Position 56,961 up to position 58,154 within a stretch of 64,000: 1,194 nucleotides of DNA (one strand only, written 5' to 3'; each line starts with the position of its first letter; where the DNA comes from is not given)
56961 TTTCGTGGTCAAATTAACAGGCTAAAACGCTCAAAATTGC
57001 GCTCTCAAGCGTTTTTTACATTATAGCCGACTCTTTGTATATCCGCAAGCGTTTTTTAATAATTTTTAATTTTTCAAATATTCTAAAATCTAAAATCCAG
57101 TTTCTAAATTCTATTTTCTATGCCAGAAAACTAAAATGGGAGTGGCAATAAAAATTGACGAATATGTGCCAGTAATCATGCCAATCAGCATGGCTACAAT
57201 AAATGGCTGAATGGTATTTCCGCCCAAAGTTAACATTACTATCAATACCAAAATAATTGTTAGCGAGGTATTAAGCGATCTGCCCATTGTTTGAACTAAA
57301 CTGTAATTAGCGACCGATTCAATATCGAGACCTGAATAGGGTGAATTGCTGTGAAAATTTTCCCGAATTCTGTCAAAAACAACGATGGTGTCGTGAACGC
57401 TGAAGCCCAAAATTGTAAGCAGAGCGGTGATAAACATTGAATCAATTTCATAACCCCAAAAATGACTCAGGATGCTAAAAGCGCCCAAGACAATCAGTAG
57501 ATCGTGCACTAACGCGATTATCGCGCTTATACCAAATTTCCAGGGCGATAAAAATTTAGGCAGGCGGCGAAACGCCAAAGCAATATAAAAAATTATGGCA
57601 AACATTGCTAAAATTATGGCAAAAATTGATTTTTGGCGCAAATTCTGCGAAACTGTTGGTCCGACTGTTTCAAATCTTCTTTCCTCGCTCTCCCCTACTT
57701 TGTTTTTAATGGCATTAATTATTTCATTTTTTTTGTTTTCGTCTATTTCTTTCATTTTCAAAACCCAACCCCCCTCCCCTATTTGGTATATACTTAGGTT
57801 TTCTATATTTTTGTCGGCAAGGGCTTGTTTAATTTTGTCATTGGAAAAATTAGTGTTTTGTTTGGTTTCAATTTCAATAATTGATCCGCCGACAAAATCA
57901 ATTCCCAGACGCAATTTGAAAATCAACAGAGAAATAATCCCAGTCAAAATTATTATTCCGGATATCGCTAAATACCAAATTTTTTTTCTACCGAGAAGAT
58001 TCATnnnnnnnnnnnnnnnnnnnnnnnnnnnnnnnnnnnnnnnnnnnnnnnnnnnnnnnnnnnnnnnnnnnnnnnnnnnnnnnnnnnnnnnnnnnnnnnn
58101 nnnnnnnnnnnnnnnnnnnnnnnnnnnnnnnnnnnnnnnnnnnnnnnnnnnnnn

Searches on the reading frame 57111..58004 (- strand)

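Call 51: search_protein_families(library=pfam, proteins=[window:57111-58004:-], max_evalue=0.00001)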
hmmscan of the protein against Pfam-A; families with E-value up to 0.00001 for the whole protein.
window:57111-58004:- (297 aa): 2 families
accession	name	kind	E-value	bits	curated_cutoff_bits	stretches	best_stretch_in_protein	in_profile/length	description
PF02355.23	SecD_SecF_C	-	3.2e-56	190.2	20.5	1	98-296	5-188/189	Protein export membrane protein SecD/SecF, C-terminal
PF07549.19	Sec_GG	-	3e-08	33.4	20.3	1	24-50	1-27/28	SecD/SecF GG Motif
